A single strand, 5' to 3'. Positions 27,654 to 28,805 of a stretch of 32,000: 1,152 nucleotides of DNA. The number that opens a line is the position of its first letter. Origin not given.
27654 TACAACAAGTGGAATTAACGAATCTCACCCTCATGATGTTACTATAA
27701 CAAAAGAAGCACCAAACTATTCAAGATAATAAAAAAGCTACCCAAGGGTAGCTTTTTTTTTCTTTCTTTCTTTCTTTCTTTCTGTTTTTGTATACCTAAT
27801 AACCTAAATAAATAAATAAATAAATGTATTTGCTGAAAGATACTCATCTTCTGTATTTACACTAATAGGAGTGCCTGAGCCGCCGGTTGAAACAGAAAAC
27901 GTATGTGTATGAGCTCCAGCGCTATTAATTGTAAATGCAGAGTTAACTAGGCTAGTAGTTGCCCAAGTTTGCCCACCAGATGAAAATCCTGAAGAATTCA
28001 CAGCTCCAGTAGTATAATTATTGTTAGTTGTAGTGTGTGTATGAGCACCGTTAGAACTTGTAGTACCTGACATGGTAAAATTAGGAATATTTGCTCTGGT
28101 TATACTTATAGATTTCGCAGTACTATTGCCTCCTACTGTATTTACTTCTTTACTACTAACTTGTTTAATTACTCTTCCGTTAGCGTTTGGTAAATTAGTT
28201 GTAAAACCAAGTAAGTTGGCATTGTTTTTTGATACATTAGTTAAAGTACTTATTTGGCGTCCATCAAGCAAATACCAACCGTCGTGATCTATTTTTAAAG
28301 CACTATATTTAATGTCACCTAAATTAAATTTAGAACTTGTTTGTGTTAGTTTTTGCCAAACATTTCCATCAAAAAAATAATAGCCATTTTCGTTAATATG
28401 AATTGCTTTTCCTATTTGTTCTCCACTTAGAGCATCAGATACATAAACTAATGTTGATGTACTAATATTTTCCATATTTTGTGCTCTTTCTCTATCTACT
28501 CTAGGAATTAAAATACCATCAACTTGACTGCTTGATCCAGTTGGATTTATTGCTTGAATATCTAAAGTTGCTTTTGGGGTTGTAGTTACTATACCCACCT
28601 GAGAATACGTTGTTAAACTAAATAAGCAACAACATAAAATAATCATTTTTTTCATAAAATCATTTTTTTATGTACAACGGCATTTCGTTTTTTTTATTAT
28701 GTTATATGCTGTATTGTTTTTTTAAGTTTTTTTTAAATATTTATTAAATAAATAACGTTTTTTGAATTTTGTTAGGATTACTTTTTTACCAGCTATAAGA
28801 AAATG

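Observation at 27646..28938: Duplication of about 135-147 bp of the guaB 3' end and terminator brackets a 1-kb single-gene insertion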

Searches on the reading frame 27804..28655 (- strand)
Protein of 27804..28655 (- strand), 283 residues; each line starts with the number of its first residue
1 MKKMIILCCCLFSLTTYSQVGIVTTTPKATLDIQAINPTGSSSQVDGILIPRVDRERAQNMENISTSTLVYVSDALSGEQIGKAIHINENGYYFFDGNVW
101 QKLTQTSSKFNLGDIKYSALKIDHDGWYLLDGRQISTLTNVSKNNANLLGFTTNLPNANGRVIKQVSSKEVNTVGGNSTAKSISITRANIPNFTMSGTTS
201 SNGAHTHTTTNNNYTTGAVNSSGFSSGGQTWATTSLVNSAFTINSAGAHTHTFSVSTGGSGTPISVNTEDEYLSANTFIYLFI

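Call 8: search_protein_families(library=pfam, proteins=[window:27804-28655:-], max_evalue=0.01)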
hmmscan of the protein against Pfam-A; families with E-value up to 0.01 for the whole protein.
window:27804-28655:- (283 aa): 0 families

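Call 10: find_encoding_contigs(protein=window:27804-28655:-, flank=6000, max_places=10)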
Protein window:27804-28655:- (283 aa): no gene with exactly this product is on record in the collection.

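Call 12: find_homologous_proteins(query=window:27804-28655:-, max_evalue=0.001)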
Query window:27804-28655:- (283 aa): 199 proteins with E <= 0.001 among 1244 candidates; the best 120 are listed.
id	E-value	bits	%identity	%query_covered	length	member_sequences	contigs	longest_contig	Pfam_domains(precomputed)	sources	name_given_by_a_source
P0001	2.2e-179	612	100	100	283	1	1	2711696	PF26696.1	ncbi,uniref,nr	ncbi:hypothetical protein K5I29_02040 [Flavobacterium agricola]|uniref:Uncharacterized protein n=1 T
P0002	2.9e-63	232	46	99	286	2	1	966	PF26696.1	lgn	-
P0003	2.9e-63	232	45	99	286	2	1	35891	PF26696.1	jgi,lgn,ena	-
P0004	3.2e-62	228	44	99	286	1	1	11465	PF26696.1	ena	-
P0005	3.2e-61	225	45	99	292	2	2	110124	PF26696.1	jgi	jgi:hypothetical protein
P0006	6.9e-61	224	45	99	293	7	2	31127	PF26696.1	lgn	-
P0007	7.0e-60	220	41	99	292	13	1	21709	PF26696.1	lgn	-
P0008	1.5e-59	219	43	99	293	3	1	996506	PF26696.1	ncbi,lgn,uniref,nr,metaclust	ncbi:hypothetical protein SAMN05421664_3284 [Chryseobacterium soldanellicola]|uniref:Microcystin-dep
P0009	1.9e-59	219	45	99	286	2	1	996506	PF26696.1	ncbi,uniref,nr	ncbi:hypothetical protein SAMN05421664_3283 [Chryseobacterium soldanellicola]|uniref:Microcystin-dep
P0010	2.0e-59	219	45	99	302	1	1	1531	PF26696.1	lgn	-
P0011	2.2e-59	219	43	99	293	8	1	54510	PF26696.1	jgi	-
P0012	1.5e-58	216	44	99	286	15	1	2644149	PF26696.1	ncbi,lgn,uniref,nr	ncbi:hypothetical protein SAMN05421841_0681 [Chryseobacterium wanjuense]|uniref:Microcystin-dependen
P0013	6.1e-58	214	43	99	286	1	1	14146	PF26696.1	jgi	jgi:hypothetical protein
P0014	9.8e-58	213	41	99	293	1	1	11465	PF26696.1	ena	-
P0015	1.1e-57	213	44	99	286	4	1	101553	PF26696.1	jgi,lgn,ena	-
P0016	1.1e-56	210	43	99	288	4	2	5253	PF26696.1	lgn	-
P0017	3.1e-56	209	41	99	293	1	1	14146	PF26696.1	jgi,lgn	jgi:hypothetical protein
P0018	4.6e-56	208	41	99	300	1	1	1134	PF26696.1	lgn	-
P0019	4.3e-55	205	42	99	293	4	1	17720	PF26696.1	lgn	-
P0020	5.4e-55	204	41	99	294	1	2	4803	PF26696.1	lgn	-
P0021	2.5e-52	196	40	99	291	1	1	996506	PF26696.1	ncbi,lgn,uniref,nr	ncbi:hypothetical protein SAMN05421664_3285 [Chryseobacterium soldanellicola]|uniref:Microcystin-dep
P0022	4.6e-52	195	45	73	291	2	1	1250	PF26696.1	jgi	jgi:hypothetical protein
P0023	5.3e-52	195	41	94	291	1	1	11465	PF26696.1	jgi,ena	-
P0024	1.5e-51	193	42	99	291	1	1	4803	PF26696.1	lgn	-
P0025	3.3e-51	192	41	99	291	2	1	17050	PF26696.1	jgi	jgi:hypothetical protein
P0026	3.5e-51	192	41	99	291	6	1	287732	PF26696.1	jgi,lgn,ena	-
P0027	1.3e-50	190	42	99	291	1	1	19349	PF26696.1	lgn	-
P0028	2.2e-50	189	39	99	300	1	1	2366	PF26696.1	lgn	-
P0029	1.1e-49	187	40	99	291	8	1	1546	PF26696.1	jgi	jgi:hypothetical protein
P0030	7.9e-49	184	51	36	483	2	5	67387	PF26696.1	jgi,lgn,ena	-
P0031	1.9e-45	173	40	99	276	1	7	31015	PF26696.1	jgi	-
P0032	9.9e-45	171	38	99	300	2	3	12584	PF26696.1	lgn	-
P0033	6.2e-43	165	36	98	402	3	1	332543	PF26696.1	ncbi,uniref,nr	ncbi:Phage tail fibre repeat-containing protein [Dysgonomonas macrotermitis]|uniref:Phage tail fibre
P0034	1.7e-40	157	54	36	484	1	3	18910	PF26696.1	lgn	-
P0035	2.4e-39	153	41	64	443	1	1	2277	PF26696.1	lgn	-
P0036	4.4e-39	152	35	91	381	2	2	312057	PF26696.1,PF03335.19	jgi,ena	jgi:hypothetical protein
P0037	1.5e-38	151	39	92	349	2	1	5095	PF26696.1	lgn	-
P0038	1.5e-38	151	39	99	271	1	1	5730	PF26696.1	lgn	-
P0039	2.0e-38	150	39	98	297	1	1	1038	PF26696.1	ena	-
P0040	3.2e-38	149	38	92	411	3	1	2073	PF26696.1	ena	-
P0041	4.5e-38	149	40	87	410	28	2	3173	PF26696.1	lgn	-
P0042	6.3e-38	149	38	99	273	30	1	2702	PF26696.1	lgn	-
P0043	7.9e-38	148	38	98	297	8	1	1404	PF26696.1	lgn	-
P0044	1.3e-37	147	39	99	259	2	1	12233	PF26696.1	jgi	jgi:hypothetical protein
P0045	2.0e-37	147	40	92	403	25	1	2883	PF26696.1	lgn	-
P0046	2.1e-37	147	38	91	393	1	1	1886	PF26696.1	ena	-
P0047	2.1e-37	147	37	92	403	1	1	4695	PF26696.1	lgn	-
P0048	2.2e-37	147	38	99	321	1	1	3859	PF26696.1,PF03335.19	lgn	-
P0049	2.2e-37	147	38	99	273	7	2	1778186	PF26696.1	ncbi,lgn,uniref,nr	ncbi:hypothetical protein [Chryseobacterium daecheongense]|uniref:Microcystin-dependent protein n=2 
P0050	2.5e-37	147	39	92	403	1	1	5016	PF26696.1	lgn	-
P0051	3.0e-37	146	38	88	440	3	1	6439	PF26696.1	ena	-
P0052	3.5e-37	146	38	88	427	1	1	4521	PF26696.1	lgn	-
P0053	3.6e-37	146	38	98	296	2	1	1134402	PF26696.1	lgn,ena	-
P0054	4.4e-37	146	41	64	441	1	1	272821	PF26696.1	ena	-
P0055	4.8e-37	146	38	88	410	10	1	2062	PF26696.1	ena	-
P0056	4.8e-37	146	38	99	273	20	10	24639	PF26696.1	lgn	-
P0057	4.9e-37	146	38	99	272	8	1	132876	PF26696.1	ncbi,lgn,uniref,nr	ncbi:hypothetical protein [Chryseobacterium sp. JM1]|uniref:hypothetical protein n=1 Tax=Chryseobact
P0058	7.7e-37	145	36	98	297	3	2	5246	PF26696.1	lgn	-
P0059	8.4e-37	145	37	93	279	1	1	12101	PF26696.1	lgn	-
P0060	2.2e-36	143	37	99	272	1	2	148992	PF26696.1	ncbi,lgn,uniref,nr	ncbi:hypothetical protein [Chryseobacterium shigense]|uniref:Microcystin-dependent protein n=1 Tax=C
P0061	2.4e-36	143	36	98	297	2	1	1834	PF26696.1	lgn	-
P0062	4.0e-36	143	38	99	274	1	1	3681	PF26696.1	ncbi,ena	-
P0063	4.2e-36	143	39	99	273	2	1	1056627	PF26696.1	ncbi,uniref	ncbi:hypothetical protein GCM10023210_08510 [Chryseobacterium ginsengisoli]|uniref:Phage tail collar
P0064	4.5e-36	142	38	99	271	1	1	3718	PF26696.1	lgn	-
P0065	9.5e-36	141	35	89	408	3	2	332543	PF26696.1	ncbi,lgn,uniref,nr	ncbi:serine-rich family protein [Dysgonomonas macrotermitis]|uniref:Microcystin-dependent protein n=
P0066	1.0e-35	141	39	92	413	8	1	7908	PF26696.1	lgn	-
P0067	1.3e-35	141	35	98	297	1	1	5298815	PF26696.1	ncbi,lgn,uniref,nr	ncbi:hypothetical protein CLU96_3756 [Chryseobacterium sp. 52]|uniref:hypothetical protein n=1 Tax=C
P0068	2.2e-35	140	36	98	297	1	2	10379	PF26696.1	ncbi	-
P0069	2.3e-35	140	40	90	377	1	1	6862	PF26696.1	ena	-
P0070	2.7e-35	140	36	99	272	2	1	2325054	PF26696.1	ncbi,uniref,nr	ncbi:hypothetical protein JET18_03065 [Chryseobacterium sp. L7]|uniref:Phage tail collar domain-cont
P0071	4.2e-35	139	42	67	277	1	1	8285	PF26696.1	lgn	-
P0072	6.1e-35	139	35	99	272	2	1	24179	PF26696.1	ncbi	-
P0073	6.2e-35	139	36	99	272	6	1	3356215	PF26696.1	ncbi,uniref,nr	ncbi:hypothetical protein [Chryseobacterium phocaeense]|uniref:hypothetical protein n=1 Tax=Chryseob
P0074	7.3e-35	138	37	99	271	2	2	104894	PF26696.1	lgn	-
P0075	7.7e-35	138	37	93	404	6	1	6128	PF26696.1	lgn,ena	-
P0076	9.2e-35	138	42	67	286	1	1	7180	PF26696.1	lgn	-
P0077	1.2e-34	138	37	99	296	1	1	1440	PF26696.1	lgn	-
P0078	1.7e-34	137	42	36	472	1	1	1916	PF26696.1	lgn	-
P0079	2.6e-34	137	37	99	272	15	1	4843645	PF26696.1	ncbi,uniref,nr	ncbi:hypothetical protein A0O34_13815 [Chryseobacterium glaciei]|uniref:Phage tail collar domain-con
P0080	5.0e-34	136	45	67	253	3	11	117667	PF26696.1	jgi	jgi:microcystin-dependent protein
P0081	6.2e-34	135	34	90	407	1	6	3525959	PF26696.1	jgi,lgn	jgi:hypothetical protein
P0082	1.3e-33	134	34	98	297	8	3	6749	PF26696.1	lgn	-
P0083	1.8e-33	134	33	98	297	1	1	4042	PF26696.1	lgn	-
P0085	2.4e-33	134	38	99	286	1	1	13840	PF26696.1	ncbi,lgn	-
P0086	4.0e-33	133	37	63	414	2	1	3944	PF26696.1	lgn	-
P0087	4.2e-33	133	36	99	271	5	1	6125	PF26696.1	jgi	jgi:hypothetical protein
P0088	4.3e-33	133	35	98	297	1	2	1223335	PF26696.1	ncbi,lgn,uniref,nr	ncbi:hypothetical protein B0A69_20335 [Chryseobacterium shigense]|uniref:Microcystin-dependent prote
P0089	7.4e-33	132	36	94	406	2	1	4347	PF26696.1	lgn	-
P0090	7.8e-33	132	35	98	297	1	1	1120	PF26696.1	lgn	-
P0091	3.5e-32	130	35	93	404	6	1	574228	PF26696.1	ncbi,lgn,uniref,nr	ncbi:hypothetical protein [Dysgonomonas sp. GY617]|uniref:hypothetical protein n=2 Tax=unclassified 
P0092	7.9e-32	129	36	75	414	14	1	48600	PF26696.1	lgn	-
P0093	1.0e-31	128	37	89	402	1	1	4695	PF26696.1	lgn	-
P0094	1.5e-31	128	32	89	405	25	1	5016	PF26696.1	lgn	-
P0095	3.6e-31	126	41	67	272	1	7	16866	PF26696.1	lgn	-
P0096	5.2e-31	126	38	93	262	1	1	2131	PF26696.1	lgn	-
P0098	7.7e-31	125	40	69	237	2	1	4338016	PF26696.1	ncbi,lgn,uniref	ncbi:hypothetical protein [Tenacibaculum sp. nBUS_03]|uniref:hypothetical protein n=1 Tax=Tenacibacu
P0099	5.3e-30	123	35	99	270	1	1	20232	PF26696.1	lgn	-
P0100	6.4e-30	122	34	91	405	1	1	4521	PF26696.1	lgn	-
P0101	6.7e-30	122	43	70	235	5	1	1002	PF26696.1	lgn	-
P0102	9.1e-30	122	34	98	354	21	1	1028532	PF26696.1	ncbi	ncbi:hypothetical protein [Chryseobacterium wanjuense]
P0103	9.2e-30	122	37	99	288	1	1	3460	PF26696.1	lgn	-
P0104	1.4e-29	121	39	73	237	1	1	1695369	PF26696.1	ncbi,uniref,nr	ncbi:Microcystin-dependent protein [Tenacibaculum sp. MAR_2009_124]|uniref:hypothetical protein n=1 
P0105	2.2e-29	121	40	68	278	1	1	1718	PF26696.1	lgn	-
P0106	4.2e-29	120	36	86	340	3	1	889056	PF26696.1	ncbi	-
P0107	5.7e-29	119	44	49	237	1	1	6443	PF26696.1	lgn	-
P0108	7.6e-29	119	41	67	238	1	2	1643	PF26696.1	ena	-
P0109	8.9e-29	119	33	90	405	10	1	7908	PF26696.1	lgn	-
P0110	1.8e-28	118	39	69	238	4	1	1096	PF26696.1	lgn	-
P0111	3.2e-28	117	58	36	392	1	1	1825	PF26696.1,PF13884.12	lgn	-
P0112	3.9e-28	116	39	70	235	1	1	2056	PF26696.1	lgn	-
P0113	5.5e-28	116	32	99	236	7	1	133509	PF26696.1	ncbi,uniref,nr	ncbi:hypothetical protein [Tenacibaculum sp. E3R01]|uniref:hypothetical protein n=1 Tax=Tenacibaculu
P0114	9.8e-28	115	58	38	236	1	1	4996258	PF26696.1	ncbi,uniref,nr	ncbi:hypothetical protein [Chryseobacterium sp. MA9]|uniref:hypothetical protein n=1 Tax=Chryseobact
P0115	1.7e-27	114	58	38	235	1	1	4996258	PF26696.1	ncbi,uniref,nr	ncbi:hypothetical protein [Chryseobacterium sp. MA9]|uniref:hypothetical protein n=1 Tax=Chryseobact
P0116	2.1e-27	114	55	38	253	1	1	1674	PF26696.1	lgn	-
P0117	1.2e-26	112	52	38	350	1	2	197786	PF26696.1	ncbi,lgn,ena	-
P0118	2.2e-26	111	50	37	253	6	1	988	PF26696.1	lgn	-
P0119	2.7e-26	110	38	61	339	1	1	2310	PF26696.1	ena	-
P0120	2.7e-26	110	33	99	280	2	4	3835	PF26696.1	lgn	-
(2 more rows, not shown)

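Call 41: search_solved_structures(query=window:27804-28655:-, max_evalue=1, show_alignments=1)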
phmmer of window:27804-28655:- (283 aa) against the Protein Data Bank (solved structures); distinct sequences matched with E-value up to 1: 1.
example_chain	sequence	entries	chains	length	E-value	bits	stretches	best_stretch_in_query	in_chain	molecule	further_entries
5m9z_A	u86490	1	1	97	0.49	12.8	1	48-120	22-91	Protein PCF11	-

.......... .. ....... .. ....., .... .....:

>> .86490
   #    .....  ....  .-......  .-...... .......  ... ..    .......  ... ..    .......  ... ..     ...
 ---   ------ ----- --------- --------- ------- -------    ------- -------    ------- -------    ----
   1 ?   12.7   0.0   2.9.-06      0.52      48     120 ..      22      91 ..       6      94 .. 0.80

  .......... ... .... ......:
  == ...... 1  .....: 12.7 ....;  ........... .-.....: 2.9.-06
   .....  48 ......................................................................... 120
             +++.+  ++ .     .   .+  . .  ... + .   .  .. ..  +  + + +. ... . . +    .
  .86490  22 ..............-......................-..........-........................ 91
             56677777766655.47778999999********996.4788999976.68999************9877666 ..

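Call 42: search_protein_families(library=ncbifam, proteins=[window:27804-28655:-], max_evalue=0.1)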
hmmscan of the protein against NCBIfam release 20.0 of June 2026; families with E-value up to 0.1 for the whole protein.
window:27804-28655:- (283 aa): 0 families

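Call 58: find_encoding_contigs(protein=P0003, flank=8000, max_places=3)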
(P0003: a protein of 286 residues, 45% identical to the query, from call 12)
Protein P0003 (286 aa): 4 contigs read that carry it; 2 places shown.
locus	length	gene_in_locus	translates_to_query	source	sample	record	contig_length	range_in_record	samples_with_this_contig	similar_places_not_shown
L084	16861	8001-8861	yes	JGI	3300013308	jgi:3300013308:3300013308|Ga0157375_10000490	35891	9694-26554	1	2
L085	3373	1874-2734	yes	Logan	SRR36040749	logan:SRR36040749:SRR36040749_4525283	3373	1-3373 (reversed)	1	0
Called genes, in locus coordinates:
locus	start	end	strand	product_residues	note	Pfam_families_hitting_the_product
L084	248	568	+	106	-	-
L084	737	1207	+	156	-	-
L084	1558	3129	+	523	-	PF00515:TPR_1 (faint), PF07719:TPR_2 (faint), PF14559:TPR_19 (faint), PF13424:TPR_12, PF12833:HTH_18, PF00165:HTH_AraC (faint)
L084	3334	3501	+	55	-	-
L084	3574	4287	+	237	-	-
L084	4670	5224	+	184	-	PF01381:HTH_3, PF13413:HTH_25 (weak), PF13560:HTH_31, PF09685:MamF_MmsF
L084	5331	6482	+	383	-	PF00144:Beta-lactamase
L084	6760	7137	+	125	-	-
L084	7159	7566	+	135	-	-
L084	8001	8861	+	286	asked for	PF26696:PTL_trimer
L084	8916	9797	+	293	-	PF26696:PTL_trimer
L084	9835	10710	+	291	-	PF26696:PTL_trimer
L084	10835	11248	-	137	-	PF01638:HxlR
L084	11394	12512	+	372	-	PF00724:Oxidored_FMN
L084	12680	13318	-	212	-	PF00072:Response_reg, PF00196:GerE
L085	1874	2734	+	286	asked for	PF26696:PTL_trimer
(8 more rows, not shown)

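Call 65: search_protein_families(library=pfam, proteins=[window:27804-28655:-, P0008, P0033, P0080, P0036], max_evalue=10)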
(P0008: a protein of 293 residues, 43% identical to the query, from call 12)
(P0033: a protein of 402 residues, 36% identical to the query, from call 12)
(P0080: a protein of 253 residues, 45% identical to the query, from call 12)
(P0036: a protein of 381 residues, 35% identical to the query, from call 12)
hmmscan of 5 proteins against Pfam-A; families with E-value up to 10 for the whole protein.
window:27804-28655:- (283 aa): 2 families
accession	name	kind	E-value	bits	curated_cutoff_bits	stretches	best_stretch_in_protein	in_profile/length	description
PF03335.18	Phage_fiber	-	0.027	15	20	2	244-257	1-14/14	Phage tail fibre repeat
PF12789.12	PTR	-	4.7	7.8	27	1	187-211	33-57/60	Phage tail repeat like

P0008 (293 aa): 1 family
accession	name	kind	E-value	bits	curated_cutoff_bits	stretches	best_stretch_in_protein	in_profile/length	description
PF03335.18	Phage_fiber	-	0.035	14.7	20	1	254-264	3-13/14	Phage tail fibre repeat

P0033 (402 aa): 4 families
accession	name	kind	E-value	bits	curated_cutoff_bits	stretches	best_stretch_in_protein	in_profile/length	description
PF03335.18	Phage_fiber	-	3.8e-05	23.8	20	5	305-318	1-14/14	Phage tail fibre repeat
PF12788.12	YmaF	-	0.014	16.4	27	2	335-374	19-62/97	YmaF family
PF21300.2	LbR_Ice_bind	-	0.043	14.3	30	1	307-372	32-97/97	Grass antifreeze beta roll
PF12852.13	Cupin_6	-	0.099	12.8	26.7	1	312-349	88-132/183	Cupin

P0080 (253 aa): 3 families
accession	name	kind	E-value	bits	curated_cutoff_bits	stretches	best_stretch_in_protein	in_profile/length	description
PF21939.1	Gp10_C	-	0.0061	17.9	27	1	126-250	38-134/139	Baseplate structural protein Gp10, C-terminal domain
PF03335.18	Phage_fiber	-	0.013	16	20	2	217-229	2-14/14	Phage tail fibre repeat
PF25365.1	DUF7881_N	-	0.11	12.9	27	1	150-183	34-67/135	Domain of unknown function (DUF7881) N-terminal domain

P0036 (381 aa): 3 families
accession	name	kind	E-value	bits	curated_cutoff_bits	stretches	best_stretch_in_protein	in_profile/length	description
PF03335.18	Phage_fiber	-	1.2e-08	34.6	20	6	299-311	2-14/14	Phage tail fibre repeat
PF21939.1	Gp10_C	-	1.9e-06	29.3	27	2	278-376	49-136/139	Baseplate structural protein Gp10, C-terminal domain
PF12788.12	YmaF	-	0.43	11.6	27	1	202-257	29-90/97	YmaF family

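Call 66: search_protein_families(library=phrogs, proteins=[window:27804-28655:-, P0008, P0033], max_evalue=0.01)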
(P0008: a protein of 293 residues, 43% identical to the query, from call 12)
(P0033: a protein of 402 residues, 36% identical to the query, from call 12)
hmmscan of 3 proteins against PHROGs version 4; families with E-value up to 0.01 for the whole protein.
window:27804-28655:- (283 aa): 4 families
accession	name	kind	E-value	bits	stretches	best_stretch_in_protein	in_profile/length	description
phrog_8763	-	tail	2.9e-07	30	1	66-265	508-734/1024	tail protein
phrog_9563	-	unknown function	3.9e-06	27.8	1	6-35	4-33/85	-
phrog_13535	-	unknown function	3.7e-05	24.7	1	6-35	4-33/147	-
phrog_2097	-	tail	4.8e-05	23.3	1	194-262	446-502/644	tail fiber protein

P0008 (293 aa): 1 family
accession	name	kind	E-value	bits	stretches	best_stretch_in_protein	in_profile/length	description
phrog_6465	-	tail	8.1e-06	26.6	1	165-287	163-276/281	tail protein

P0033 (402 aa): 6 families
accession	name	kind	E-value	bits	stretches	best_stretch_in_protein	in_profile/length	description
phrog_2097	-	tail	4.4e-14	53.1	2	301-395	480-595/644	tail fiber protein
phrog_25747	-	tail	8e-09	35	2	333-379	775-820/901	tail fiber protein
phrog_4277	-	tail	3.9e-08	33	1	251-345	672-754/780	tail fiber protein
phrog_295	-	tail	4.9e-05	23.3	2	252-315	695-753/794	tail fiber protein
phrog_36248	-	unknown function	5.1e-05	24.7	0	249-274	15-40/82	-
phrog_8469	-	tail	0.002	18.5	1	106-197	125-193/303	tail fiber protein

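Call 71: search_dna_similar(query=window:27804-28655:-, collection=phages, mode=protein, max_evalue=0.001, max_rows=10)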
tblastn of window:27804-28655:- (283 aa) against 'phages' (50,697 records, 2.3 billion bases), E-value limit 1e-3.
Records with a match: 3; places in all: 3; records where one place covers at least 80% of the query: 0.
Best place of each record, by identity: <60% 3.
By first word of the organism name: Vibrio 2; Aeromonas 1.
By host as written in the record: Vibrio cholerae 1051 2; Aeromonas hydrophila BIOTECH 10089 1.
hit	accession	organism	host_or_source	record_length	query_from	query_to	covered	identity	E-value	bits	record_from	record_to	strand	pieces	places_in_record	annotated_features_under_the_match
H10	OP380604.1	Aeromonas phage avDM12-TAAL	Aeromonas hydrophila BIOTECH 10089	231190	100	195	34%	35.4%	5e-7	57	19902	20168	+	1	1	hypothetical protein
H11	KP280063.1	Vibrio phage phi 3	Vibrio cholerae 1051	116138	112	195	30%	35.7%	9e-9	62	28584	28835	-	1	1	hypothetical protein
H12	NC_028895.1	Vibrio phage phi 3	Vibrio cholerae 1051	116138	112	195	30%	35.7%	9e-9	62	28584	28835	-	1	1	hypothetical protein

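Call 81: predict_structure(alignment_id=A9)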
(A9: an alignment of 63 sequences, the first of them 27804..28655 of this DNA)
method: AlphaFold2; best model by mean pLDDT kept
length: 283 residues; sequences in the alignment: 63
mean_pLDDT: 65.8   pTM: 0.34
mean pLDDT of the five models: 65.8, 65.0, 63.8, 63.1, 62.6
residues with pLDDT >= 90: 68; 70-90: 35; 50-70: 96; < 50: 84
segments of 3 or more residues with pLDDT < 50: 17-23, 27-30, 107-120, 170-179, 205-242, 270-274
pLDDT, mean of each block of 10 residues (from residue 1): 72 55 48 55 60 96 94 96 97 96 66 45 72 91 90 83 52 45 60 64 50 41 40 40 53 62 56 62 74
secondary structure, 60 per line:
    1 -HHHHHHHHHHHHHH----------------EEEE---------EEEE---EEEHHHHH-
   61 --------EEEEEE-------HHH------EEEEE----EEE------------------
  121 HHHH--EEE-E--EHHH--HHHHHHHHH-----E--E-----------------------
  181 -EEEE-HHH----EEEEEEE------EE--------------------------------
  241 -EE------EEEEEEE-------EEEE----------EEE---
elements in order: H2-15 E32-35 E45-48 E52-54 H55-59 E69-74 E91-95 E100-102 H121-124 E127-129 H140-148 E182-185 E194-200 E250-256 E264-267 E278-280
